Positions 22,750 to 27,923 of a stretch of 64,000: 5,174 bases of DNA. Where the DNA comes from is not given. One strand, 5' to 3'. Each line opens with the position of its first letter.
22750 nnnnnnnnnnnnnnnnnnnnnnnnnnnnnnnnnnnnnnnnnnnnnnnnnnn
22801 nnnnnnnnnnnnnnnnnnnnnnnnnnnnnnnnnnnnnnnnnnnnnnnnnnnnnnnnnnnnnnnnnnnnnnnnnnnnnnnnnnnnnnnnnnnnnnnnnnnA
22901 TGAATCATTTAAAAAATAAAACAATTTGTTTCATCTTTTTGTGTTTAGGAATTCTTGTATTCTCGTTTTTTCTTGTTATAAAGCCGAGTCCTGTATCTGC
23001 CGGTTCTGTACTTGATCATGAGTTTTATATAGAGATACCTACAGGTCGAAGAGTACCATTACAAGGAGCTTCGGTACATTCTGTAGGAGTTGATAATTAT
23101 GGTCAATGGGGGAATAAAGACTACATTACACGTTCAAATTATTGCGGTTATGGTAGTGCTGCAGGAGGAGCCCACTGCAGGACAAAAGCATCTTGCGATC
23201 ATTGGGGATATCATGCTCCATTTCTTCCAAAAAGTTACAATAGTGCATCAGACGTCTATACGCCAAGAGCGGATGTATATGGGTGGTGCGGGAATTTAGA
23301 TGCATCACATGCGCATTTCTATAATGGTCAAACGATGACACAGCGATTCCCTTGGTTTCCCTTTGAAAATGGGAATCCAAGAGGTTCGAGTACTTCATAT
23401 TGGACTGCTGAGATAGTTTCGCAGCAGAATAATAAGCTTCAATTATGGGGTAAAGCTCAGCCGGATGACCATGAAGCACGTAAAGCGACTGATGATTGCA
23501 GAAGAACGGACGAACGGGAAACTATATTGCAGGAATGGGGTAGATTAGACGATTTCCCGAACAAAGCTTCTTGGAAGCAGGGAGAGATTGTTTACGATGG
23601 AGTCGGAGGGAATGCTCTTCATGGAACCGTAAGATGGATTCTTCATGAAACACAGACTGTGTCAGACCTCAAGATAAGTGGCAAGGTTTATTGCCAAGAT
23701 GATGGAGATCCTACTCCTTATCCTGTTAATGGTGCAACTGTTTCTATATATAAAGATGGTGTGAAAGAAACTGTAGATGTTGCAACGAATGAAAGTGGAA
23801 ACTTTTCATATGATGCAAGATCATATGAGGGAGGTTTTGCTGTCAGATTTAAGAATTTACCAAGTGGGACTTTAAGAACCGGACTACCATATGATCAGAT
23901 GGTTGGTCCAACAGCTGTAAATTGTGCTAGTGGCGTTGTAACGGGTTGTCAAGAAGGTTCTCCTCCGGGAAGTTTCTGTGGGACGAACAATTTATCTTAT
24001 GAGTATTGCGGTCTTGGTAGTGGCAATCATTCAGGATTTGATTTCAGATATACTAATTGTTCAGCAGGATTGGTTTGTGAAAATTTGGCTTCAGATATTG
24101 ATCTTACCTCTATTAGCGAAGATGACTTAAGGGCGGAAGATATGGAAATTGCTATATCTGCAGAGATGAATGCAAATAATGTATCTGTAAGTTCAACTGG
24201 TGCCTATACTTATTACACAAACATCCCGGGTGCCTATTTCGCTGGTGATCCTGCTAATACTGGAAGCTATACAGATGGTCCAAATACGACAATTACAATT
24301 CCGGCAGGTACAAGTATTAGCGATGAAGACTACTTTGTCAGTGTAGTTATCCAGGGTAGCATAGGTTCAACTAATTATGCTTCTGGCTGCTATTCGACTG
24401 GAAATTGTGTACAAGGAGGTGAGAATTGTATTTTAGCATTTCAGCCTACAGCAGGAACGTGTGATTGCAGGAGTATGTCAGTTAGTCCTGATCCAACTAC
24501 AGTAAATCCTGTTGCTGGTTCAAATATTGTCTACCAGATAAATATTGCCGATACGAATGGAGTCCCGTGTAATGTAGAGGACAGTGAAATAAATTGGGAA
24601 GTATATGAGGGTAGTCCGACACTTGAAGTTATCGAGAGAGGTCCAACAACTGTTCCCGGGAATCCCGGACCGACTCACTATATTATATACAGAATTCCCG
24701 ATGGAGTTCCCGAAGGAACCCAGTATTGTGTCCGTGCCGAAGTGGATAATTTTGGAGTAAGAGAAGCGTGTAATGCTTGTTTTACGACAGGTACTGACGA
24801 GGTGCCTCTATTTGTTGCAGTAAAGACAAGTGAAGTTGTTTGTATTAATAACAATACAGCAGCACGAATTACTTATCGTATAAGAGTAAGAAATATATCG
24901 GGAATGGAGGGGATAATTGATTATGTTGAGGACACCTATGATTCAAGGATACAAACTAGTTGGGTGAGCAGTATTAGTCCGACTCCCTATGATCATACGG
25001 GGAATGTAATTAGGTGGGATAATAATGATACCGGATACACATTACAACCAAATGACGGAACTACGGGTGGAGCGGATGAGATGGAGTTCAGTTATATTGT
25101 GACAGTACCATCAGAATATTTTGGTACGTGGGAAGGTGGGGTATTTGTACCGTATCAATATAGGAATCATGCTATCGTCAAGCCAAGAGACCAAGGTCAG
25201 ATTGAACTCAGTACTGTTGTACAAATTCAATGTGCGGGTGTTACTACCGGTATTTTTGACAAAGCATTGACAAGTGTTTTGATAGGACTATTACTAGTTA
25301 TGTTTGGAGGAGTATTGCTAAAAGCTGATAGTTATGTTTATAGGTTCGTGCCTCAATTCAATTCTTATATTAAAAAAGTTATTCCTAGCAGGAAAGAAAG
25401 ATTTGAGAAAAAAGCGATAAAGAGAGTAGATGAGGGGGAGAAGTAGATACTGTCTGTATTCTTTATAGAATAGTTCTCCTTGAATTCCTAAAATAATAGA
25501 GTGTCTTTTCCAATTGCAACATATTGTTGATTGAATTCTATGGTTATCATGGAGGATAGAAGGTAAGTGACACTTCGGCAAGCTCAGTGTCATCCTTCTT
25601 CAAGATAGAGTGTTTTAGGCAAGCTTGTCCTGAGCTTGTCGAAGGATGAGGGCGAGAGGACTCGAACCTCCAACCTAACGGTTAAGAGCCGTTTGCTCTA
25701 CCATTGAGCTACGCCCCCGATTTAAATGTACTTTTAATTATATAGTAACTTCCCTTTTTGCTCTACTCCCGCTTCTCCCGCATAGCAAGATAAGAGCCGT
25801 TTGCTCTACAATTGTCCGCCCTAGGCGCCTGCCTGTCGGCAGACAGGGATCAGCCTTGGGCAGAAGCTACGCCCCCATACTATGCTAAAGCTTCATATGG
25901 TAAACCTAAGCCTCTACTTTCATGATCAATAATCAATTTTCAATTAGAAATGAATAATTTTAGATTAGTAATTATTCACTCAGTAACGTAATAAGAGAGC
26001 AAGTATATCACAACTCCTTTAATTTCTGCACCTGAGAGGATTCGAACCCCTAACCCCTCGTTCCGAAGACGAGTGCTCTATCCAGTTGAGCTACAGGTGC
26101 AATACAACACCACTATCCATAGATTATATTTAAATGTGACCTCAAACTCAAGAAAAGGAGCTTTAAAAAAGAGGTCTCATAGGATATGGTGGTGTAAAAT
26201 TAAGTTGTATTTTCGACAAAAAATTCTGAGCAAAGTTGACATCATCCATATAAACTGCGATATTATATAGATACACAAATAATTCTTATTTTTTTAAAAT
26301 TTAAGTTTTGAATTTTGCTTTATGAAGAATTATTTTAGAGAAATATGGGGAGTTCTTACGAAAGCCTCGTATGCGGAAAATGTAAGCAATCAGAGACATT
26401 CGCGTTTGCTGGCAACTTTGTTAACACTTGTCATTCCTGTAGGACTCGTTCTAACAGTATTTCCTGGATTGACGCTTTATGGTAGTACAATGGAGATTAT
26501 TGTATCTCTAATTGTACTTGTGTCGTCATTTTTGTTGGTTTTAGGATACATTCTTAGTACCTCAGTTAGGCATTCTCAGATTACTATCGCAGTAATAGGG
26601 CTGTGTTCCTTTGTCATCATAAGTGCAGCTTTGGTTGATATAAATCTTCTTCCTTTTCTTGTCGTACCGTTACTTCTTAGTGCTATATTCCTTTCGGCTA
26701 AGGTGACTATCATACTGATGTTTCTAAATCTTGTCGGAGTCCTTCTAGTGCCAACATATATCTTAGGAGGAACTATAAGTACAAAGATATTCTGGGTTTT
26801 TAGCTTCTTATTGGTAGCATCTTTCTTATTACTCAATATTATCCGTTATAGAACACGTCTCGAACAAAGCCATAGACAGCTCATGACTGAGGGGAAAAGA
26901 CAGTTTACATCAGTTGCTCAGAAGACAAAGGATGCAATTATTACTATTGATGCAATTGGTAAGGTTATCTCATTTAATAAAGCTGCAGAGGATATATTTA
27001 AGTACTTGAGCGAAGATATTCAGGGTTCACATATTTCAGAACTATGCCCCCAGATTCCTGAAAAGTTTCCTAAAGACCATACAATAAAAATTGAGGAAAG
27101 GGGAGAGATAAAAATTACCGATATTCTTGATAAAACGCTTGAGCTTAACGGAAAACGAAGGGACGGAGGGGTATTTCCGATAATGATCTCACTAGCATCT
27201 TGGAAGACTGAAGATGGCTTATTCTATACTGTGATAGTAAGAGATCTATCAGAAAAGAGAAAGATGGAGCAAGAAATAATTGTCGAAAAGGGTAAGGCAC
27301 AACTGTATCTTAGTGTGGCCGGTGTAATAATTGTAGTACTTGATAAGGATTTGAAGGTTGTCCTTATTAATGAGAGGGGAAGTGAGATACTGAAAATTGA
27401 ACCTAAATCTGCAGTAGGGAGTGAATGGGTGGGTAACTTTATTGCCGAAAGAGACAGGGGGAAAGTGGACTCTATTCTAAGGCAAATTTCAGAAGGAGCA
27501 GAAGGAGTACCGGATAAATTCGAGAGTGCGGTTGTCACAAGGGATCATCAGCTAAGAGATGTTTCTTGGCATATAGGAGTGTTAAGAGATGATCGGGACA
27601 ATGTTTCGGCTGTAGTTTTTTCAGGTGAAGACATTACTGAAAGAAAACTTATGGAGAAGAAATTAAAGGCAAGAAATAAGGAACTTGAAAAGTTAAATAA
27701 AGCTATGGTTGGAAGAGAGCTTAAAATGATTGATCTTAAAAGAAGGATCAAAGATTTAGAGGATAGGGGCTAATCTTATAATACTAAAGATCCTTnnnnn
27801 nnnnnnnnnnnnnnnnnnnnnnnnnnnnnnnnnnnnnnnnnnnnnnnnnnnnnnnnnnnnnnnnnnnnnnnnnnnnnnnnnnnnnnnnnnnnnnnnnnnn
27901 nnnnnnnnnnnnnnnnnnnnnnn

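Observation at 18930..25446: Mosaic three-gene cluster of Cys-rich giant surface proteins with a conserved DUF11-like-TM-'KERFEKK' C-terminal cassette and a separately shared N-terminal anchor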

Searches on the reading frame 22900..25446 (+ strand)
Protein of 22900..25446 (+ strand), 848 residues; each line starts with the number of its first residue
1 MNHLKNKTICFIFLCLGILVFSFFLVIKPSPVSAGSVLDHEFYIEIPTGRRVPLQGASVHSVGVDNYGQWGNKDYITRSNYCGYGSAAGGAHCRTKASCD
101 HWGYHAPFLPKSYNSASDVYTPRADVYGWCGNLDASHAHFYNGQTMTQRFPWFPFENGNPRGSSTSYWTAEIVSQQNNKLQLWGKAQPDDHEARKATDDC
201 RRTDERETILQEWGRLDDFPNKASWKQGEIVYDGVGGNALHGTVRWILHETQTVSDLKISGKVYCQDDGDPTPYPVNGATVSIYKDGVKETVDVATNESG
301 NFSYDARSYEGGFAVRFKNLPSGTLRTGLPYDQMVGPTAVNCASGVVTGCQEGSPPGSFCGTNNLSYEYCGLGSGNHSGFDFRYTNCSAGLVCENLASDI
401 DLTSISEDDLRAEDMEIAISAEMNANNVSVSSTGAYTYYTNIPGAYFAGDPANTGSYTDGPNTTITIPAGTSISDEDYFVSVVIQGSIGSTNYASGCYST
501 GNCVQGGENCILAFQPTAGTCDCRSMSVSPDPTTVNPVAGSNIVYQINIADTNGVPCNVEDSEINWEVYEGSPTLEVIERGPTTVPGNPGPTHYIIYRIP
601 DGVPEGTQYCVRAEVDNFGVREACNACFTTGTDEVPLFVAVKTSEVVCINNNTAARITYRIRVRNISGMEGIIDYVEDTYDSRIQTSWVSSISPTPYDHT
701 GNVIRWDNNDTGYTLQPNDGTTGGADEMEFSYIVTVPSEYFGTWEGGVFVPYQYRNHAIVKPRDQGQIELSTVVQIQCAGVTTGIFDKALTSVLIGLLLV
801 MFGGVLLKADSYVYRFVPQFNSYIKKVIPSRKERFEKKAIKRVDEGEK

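Call 4: search_protein_families(library=pfam, proteins=[window:22900-25446:+], max_evalue=1)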
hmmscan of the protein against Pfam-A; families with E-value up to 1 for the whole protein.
window:22900-25446:+ (848 aa): 2 families
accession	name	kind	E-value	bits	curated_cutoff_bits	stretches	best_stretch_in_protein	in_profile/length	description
PF13620.12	CarboxypepD_reg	-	0.011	16.5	32.3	1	270-305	8-43/82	Carboxypeptidase regulatory-like domain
PF17210.9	SdrD_B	-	0.18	12.5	29.7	1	266-327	17-73/112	SdrD B-like domain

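Call 5: search_protein_families(library=ncbifam, proteins=[window:22900-25446:+], max_evalue=1)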
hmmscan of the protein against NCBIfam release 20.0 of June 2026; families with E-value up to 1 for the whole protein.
window:22900-25446:+ (848 aa): 0 families

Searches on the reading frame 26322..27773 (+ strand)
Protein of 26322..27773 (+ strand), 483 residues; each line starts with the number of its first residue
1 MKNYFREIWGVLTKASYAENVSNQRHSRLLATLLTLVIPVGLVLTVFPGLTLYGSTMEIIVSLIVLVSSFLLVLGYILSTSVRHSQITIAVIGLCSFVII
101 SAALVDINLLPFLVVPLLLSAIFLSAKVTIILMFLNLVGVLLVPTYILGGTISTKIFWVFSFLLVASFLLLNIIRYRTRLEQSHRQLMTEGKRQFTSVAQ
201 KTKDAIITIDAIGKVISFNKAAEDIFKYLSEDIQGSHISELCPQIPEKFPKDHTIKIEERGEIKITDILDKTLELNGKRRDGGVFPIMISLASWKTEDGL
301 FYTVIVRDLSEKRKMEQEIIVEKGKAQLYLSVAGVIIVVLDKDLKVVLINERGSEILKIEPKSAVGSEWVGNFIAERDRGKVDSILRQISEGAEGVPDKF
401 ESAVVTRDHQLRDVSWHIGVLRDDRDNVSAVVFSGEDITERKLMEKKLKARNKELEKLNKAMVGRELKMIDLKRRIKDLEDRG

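Call 16: search_protein_families(library=pfam, proteins=[window:26322-27773:+], max_evalue=0.001)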
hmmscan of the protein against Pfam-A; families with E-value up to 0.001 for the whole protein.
window:26322-27773:+ (483 aa): 5 families
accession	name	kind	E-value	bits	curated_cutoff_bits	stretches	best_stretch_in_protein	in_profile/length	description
PF13426.13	PAS_9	-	2.8e-17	63.3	27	2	204-311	2-103/103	PAS domain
PF08448.16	PAS_4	-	4.9e-16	59.4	23.1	1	334-442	5-109/110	PAS fold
PF00989.32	PAS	-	6.8e-14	52.3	22.6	1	198-308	6-112/113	PAS fold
PF13188.13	PAS_8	-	2.1e-06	27.8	21.8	0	194-248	2-53/65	PAS domain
PF24820.1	Diguanyl_cycl_sensor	-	1.1e-05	25.8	28.1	0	337-394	9-65/109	Diguanylate cyclase-like sensor domain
